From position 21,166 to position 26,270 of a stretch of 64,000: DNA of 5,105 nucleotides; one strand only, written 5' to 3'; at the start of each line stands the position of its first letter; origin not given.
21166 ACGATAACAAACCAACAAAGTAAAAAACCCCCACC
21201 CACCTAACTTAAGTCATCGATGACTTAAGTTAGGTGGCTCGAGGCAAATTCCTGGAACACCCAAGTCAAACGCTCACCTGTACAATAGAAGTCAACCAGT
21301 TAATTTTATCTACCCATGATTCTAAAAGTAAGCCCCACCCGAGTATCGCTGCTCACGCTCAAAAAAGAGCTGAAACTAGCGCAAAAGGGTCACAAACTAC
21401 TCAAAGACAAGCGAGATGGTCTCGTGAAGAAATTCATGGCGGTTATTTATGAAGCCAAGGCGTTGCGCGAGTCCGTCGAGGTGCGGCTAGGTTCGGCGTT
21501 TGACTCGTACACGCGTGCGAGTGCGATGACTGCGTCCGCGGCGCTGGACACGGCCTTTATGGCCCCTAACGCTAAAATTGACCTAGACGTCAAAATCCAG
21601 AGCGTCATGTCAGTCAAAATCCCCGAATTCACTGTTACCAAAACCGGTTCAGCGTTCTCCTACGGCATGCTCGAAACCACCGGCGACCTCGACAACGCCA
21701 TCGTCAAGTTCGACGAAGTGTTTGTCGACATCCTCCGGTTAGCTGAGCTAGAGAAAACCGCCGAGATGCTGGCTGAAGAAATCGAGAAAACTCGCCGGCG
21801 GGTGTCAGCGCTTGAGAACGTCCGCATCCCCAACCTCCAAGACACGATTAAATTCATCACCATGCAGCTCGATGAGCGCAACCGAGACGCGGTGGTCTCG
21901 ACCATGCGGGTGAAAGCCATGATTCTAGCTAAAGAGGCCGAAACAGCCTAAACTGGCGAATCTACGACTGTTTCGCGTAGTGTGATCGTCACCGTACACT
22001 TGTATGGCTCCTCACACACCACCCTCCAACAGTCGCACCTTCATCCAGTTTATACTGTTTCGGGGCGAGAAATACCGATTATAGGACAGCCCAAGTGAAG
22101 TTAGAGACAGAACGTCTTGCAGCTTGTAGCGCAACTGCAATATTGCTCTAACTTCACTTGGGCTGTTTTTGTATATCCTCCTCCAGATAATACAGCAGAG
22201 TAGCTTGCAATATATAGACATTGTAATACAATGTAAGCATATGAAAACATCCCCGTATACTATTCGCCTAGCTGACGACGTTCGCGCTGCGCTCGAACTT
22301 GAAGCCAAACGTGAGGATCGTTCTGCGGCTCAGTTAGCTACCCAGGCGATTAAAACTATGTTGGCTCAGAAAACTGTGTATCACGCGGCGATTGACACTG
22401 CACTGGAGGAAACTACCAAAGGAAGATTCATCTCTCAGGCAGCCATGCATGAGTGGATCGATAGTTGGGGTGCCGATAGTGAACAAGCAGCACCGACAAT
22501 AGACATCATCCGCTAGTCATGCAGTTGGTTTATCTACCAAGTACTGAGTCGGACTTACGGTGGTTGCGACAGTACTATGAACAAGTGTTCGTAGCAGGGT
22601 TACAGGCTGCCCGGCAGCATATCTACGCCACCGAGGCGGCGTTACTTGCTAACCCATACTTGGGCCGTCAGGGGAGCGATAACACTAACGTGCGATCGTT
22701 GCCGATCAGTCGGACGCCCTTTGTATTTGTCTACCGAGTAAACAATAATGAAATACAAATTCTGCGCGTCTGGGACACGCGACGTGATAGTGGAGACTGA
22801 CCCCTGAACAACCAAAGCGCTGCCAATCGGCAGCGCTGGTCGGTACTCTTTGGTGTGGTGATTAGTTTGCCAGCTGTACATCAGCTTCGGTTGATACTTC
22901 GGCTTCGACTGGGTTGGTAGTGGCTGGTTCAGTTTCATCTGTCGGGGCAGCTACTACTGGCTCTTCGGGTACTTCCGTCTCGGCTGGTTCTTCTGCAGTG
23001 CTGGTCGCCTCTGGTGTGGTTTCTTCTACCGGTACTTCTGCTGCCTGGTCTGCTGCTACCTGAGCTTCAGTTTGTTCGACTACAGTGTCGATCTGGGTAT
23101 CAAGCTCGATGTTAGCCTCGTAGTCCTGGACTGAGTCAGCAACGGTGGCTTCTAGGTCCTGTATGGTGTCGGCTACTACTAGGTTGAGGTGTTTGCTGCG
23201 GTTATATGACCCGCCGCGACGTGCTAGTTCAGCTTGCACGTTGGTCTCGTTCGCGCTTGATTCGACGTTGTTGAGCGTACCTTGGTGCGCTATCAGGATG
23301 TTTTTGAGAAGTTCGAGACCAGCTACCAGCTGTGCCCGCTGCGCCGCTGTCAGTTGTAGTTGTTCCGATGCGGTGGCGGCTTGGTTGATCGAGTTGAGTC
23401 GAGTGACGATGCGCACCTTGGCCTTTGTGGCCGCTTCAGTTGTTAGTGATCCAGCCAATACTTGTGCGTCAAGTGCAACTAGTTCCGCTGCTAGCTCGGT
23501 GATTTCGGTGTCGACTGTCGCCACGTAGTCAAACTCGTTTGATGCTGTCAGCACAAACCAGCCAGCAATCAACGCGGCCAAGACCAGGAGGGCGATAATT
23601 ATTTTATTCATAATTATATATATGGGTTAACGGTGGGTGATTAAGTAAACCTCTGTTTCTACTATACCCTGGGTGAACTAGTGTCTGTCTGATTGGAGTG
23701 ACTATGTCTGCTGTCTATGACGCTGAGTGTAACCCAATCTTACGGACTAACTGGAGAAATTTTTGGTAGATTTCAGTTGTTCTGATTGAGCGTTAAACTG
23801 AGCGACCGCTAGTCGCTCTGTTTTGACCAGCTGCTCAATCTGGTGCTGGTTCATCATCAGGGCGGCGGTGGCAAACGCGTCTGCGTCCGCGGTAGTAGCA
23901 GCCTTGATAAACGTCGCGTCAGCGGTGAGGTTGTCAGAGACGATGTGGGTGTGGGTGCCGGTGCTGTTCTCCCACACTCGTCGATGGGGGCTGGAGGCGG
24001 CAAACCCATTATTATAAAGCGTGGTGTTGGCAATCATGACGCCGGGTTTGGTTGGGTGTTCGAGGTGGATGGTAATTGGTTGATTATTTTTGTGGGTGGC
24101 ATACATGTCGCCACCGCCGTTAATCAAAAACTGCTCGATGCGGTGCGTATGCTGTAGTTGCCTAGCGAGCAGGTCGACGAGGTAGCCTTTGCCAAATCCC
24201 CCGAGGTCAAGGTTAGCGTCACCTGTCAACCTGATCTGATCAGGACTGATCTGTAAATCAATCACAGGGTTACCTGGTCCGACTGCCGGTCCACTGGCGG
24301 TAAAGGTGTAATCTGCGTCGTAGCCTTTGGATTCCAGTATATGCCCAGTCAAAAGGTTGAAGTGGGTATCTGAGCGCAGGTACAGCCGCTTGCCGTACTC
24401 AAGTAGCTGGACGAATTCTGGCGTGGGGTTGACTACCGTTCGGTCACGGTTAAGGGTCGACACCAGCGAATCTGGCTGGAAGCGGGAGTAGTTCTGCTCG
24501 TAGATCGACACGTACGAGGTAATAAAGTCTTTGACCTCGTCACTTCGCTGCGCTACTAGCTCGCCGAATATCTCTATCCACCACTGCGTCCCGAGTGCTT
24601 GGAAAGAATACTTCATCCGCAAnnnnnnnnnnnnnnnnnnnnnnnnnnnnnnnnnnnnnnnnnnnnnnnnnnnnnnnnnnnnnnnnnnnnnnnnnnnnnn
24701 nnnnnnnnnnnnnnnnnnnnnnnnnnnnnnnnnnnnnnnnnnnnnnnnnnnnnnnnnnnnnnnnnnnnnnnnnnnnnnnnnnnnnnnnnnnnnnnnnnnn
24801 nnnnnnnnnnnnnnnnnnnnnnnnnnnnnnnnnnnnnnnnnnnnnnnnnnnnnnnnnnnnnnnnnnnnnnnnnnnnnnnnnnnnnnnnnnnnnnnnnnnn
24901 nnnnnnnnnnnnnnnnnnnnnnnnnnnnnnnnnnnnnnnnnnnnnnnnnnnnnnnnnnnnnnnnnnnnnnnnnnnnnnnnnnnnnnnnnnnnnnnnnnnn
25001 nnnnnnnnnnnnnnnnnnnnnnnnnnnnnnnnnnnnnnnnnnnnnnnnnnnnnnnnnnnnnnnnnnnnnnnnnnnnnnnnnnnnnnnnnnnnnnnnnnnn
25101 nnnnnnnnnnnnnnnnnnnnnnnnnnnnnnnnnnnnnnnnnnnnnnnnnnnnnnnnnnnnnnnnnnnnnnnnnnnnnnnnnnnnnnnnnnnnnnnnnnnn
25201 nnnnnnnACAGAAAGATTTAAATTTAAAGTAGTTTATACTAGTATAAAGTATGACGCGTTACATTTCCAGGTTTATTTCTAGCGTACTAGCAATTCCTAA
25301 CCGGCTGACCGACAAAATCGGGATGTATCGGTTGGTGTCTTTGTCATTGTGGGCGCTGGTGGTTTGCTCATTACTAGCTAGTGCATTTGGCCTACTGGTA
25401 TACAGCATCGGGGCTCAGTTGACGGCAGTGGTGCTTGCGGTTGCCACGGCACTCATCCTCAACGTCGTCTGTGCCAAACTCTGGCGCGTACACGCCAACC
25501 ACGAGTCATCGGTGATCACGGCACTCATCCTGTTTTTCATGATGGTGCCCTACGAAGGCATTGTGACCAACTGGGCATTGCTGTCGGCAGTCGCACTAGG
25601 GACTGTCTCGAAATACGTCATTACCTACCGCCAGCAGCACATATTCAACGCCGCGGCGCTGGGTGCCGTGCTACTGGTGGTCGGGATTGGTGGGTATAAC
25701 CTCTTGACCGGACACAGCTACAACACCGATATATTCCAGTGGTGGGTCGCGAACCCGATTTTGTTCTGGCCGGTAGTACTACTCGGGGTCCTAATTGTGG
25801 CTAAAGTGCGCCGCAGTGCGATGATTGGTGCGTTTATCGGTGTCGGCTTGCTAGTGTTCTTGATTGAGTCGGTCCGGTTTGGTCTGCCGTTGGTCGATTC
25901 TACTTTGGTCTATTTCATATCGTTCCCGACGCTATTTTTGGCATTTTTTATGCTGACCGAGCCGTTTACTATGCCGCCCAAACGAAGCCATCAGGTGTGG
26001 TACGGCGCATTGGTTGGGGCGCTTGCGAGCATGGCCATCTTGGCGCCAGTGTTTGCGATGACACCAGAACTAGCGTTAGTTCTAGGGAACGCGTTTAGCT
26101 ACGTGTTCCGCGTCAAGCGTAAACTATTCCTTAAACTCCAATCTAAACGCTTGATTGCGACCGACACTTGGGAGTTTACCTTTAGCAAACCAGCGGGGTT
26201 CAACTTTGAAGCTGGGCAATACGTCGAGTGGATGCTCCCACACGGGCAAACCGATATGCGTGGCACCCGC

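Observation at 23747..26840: Compact flavin-based membrane redox module: FMN-binding protein + ApbE, divergent from an NqrB/RnfD-like::FNR-like fusion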

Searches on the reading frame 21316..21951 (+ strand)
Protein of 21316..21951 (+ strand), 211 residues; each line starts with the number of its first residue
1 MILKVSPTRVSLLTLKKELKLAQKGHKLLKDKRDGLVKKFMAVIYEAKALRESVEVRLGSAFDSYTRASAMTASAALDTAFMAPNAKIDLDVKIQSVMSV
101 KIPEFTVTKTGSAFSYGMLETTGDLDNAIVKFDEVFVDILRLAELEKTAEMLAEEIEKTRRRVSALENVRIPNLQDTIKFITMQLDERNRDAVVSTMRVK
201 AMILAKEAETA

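Call 33: search_protein_families(library=pfam, proteins=[window:21316-21951:+], max_evalue=0.001)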
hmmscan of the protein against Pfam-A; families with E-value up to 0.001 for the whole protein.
window:21316-21951:+ (211 aa): 1 family
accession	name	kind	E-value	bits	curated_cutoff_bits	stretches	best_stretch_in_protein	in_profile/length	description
PF01813.22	ATP-synt_D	-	1.4e-55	188.6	25.7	1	11-201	1-196/196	ATP synthase subunit D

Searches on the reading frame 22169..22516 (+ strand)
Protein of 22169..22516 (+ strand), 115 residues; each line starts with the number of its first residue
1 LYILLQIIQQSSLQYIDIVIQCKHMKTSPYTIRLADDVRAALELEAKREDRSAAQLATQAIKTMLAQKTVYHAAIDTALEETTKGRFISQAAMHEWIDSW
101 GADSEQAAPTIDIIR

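Call 57: search_protein_families(library=pfam, proteins=[window:22169-22516:+], max_evalue=0.01)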
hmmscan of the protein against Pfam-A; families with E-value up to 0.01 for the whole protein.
window:22169-22516:+ (115 aa): 1 family
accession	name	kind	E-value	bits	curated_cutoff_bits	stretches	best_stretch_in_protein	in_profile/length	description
PF07878.17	RHH_5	-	0.00084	19.5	26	1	33-64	7-38/43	CopG-like RHH_1 or ribbon-helix-helix domain, RHH_5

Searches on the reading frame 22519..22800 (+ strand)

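Call 57: search_protein_families(library=pfam, proteins=[window:22519-22800:+], max_evalue=0.01)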
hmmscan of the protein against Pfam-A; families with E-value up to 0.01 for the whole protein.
window:22519-22800:+ (93 aa): 1 family
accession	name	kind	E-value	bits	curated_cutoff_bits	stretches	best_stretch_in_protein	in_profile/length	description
PF05016.21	ParE_toxin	-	1.3e-08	35.7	23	1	4-90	2-88/89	ParE toxin of type II toxin-antitoxin system, parDE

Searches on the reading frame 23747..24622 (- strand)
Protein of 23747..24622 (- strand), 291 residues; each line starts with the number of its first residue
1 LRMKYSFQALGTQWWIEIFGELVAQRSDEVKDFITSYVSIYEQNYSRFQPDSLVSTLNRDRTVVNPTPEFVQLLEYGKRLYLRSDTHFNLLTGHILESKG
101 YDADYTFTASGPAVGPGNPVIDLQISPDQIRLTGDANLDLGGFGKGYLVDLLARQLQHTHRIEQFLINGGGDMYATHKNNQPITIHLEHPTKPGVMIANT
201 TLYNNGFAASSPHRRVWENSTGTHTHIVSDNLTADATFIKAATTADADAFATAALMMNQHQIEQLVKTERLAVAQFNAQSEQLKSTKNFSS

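Call 3: search_protein_families(library=pfam, proteins=[window:23747-24622:-], max_evalue=0.1)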
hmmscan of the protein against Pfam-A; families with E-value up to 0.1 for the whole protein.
window:23747-24622:- (291 aa): 1 family
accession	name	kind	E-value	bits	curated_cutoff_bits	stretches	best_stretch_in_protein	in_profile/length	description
PF02424.20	ApbE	-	1.6e-31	110.2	25.6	1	10-269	1-258/266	ApbE family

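Call 4: search_protein_families(library=ncbifam, proteins=[window:23747-24622:-], max_evalue=0.1)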
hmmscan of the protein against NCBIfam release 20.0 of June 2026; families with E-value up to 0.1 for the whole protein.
window:23747-24622:- (291 aa): 3 families
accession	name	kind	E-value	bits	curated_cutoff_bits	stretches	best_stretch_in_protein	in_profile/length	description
NF007774.0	PRK10461.1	equivalog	9.5e-12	44.4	498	1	135-284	178-335/351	FAD:protein FMN transferase ApbE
NF003323.0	PRK04334.1-3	equivalog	0.0025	17.2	271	1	148-266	108-216/250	hypothetical protein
NF003591.1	PRK05254.1-4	equivalog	0.086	12.4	237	0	180-245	100-164/208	uracil-DNA glycosylase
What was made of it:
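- Checked: FMN_bind is not detected by Pfam or NCBIfam in the window's own protein (calls 3, 4).
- Tried and rejected: Pfam and NCBIfam on the small protein alone gave no FMN_bind hit (calls 3, 4).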

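Call 53: search_solved_structures(query=window:23747-24622:-, max_evalue=0.001, show_alignments=2)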
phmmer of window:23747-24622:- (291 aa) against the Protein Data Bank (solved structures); distinct sequences matched with E-value up to 0.001: 4.
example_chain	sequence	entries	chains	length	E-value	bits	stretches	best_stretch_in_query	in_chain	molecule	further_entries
4xgw_A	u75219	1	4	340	1.3e-10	44.6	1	9-285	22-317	FAD:protein FMN transferase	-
2o18_A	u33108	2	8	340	4.6e-10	42.8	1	9-285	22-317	Thiamine biosynthesis lipoprotein apbE | FAD:protein FMN transferase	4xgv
4xgx_A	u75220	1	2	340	3.1e-09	40.1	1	9-285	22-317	FAD:protein FMN transferase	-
3pnd_A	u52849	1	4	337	4.3e-09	39.6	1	8-284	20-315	Thiamine biosynthesis lipoprotein ApbE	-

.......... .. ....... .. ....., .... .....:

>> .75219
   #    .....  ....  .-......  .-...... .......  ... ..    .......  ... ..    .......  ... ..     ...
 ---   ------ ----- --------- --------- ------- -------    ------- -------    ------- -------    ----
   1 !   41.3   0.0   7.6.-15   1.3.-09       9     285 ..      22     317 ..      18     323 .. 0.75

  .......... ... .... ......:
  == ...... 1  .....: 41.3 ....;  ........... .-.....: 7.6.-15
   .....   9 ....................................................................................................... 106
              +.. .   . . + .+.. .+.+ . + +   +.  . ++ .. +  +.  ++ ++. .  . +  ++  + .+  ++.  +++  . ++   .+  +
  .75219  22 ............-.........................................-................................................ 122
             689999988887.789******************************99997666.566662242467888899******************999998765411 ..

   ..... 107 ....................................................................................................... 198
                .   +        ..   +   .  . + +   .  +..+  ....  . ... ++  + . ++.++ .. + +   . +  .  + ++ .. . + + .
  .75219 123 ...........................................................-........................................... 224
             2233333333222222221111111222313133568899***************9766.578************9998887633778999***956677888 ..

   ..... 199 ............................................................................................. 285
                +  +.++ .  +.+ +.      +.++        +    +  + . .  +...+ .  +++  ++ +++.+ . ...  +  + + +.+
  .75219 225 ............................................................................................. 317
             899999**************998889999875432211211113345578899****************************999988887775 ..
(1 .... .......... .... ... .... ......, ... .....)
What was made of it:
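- On ApbE / Ftp flavin transferase (PF02424): It aligns with E. coli ApbE structures at E=1e-10 (call 53).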

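Call 76: search_dna_similar(query=window:23747-24622:-, collection=plasmids, mode=protein, max_rows=5, max_evalue=0.001)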
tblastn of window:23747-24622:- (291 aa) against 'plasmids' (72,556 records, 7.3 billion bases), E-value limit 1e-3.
Records with a match: 39; places in all: 39; records where one place covers at least 80% of the query: 0.
Best place of each record, by identity: <60% 39.
By first word of the organism name: Ralstonia 15; Cupriavidus 4; Agrobacterium 2; Ruegeria 2; Pseudomonas 1; Ensifer 1; Alicyclobacillus 1; Mycolicibacterium 1; Streptomyces 1; Haloarcula 1; and 10 more.
By predicted mobility (MOB-suite, as given by PLSDB): non-mobilizable 21; mobilizable 16; conjugative 2.
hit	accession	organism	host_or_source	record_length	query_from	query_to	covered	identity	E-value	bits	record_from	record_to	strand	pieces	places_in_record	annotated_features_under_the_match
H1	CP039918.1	Agrobacterium tumefaciens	-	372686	5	228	77%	29.3%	4e-17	89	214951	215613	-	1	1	FAD:protein FMN transferase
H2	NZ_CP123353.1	Agrobacterium pusense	laboratory contaminant from a culture ...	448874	5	231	78%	28.5%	6e-14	79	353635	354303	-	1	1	FAD:protein FMN transferase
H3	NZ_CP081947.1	Pseudomonas sp. DR48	Rhizosphere of Soybean,whole organism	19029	5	219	74%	29.3%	6e-16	85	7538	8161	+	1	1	record has no annotation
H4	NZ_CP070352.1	Ensifer sp. PDNC004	cell culture,Plastic debris in ...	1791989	4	220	75%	28.4%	3e-19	95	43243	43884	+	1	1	none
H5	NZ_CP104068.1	Alicyclobacillus fastidiosus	cell culture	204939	7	228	76%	26.3%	6e-13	76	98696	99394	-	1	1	FAD:protein FMN transferase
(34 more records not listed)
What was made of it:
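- Tried and rejected: A tblastn of ApbE against plasmids confirmed only distant 'FAD:protein FMN transferase' relatives (call 76).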

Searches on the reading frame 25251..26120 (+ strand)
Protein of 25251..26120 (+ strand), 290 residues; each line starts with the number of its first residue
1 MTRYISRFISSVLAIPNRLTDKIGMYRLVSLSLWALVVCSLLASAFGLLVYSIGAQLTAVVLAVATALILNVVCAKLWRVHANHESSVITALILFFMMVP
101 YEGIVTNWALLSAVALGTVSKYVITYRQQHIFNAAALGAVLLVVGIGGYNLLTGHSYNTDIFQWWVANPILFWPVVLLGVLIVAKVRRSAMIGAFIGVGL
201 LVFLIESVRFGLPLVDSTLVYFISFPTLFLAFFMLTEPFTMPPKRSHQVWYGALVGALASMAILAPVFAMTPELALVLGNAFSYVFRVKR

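Call 29: search_solved_structures(query=window:25251-26120:+, max_evalue=10, show_alignments=3)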
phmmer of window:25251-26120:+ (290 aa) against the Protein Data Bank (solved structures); distinct sequences matched with E-value up to 10: 3.
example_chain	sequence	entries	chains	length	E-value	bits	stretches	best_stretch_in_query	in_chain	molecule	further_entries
6akg_A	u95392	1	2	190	0.0044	19.8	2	34-75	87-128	Claudin-3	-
6ake_A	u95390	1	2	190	0.0049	19.7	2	34-75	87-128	Claudin-3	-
6akf_A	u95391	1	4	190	0.006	19.4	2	34-76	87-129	Claudin-3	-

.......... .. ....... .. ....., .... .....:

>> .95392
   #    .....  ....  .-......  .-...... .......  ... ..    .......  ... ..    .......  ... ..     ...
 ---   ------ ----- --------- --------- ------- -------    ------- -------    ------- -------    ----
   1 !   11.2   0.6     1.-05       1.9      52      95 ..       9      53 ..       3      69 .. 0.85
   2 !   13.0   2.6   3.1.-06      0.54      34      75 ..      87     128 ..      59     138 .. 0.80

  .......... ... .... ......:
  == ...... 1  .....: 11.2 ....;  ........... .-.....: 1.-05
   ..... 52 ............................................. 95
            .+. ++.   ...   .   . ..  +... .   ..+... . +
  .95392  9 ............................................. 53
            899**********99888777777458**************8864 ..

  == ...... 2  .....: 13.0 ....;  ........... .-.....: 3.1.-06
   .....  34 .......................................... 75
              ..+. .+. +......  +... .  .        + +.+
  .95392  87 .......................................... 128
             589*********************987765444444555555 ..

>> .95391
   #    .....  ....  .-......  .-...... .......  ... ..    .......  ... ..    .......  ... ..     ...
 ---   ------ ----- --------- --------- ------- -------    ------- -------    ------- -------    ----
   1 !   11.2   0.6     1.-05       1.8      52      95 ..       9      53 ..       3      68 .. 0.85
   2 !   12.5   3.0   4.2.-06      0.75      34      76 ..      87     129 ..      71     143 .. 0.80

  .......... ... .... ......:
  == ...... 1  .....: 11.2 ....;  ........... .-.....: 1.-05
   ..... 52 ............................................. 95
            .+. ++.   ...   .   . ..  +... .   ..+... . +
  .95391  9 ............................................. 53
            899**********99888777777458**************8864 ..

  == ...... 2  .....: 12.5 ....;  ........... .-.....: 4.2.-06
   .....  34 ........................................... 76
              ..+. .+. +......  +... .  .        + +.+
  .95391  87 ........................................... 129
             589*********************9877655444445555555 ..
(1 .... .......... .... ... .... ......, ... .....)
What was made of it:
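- Tried and rejected: phmmer of the membrane domain alone against the PDB returned only claudin hydrophobic noise (call 29).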

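Call 55: search_protein_representatives(protein=window:25251-26120:+)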
Query: 290 residues. Proteins with E-value up to 0.001 (for the whole library): 855; up to 1e-10: 536; up to 1e-30: 39. The best 150 are listed.
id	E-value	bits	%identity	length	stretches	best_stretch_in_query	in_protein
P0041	3.1e-85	302.5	51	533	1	8-290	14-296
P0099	8.0e-77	274.9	51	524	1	15-289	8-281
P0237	4.7e-68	246.1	49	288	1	9-289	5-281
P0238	1.6e-51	191.9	48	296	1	19-281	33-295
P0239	2.7e-51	191.1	47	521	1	8-281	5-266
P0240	6.6e-51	189.9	45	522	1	20-287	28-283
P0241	3.3e-45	171.2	43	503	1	17-290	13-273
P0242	6.1e-45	170.3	43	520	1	20-283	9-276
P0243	2.0e-41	158.8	40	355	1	22-282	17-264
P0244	6.6e-37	143.9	37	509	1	13-287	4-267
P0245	6.9e-37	143.9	44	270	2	100-289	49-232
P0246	1.4e-36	142.9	38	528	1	13-288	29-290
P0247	7.6e-36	140.5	39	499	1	24-287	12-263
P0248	6.5e-35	137.4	43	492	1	25-284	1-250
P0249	1.6e-34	136.1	37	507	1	17-285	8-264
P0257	3.9e-32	128.3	36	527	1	17-287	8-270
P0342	6.7e-26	107.9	34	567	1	5-288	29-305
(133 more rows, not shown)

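Call 62: find_encoding_contigs(protein=P0257, flank=4000, max_places=2)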
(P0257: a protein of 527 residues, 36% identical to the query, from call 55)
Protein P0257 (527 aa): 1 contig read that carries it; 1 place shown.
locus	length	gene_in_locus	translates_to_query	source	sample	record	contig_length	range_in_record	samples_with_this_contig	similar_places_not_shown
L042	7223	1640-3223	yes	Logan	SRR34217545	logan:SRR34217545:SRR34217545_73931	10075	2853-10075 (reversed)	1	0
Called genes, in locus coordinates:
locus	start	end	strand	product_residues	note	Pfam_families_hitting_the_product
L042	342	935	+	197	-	PF02517:Rce1-like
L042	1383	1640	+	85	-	PF07478:Dala_Dala_lig_C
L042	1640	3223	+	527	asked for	PF00175:NAD_binding_1 (weak), PF08030:NAD_binding_6 (faint)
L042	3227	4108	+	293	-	PF02424:ApbE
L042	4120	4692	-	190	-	-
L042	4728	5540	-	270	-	PF00990:GGDEF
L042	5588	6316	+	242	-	PF08032:SpoU_sub_bind, PF00588:SpoU_methylase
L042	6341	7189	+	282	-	PF02557:VanY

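Call 63: find_encoding_contigs(protein=P0342, flank=4000, max_places=2)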
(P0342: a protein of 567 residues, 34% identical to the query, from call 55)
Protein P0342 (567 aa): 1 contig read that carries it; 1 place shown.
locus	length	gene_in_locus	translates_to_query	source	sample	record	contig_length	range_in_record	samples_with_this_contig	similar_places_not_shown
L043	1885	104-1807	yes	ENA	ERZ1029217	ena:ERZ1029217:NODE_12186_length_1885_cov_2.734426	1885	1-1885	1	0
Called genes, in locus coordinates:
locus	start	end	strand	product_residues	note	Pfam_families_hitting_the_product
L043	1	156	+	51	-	?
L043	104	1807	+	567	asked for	PF00175:NAD_binding_1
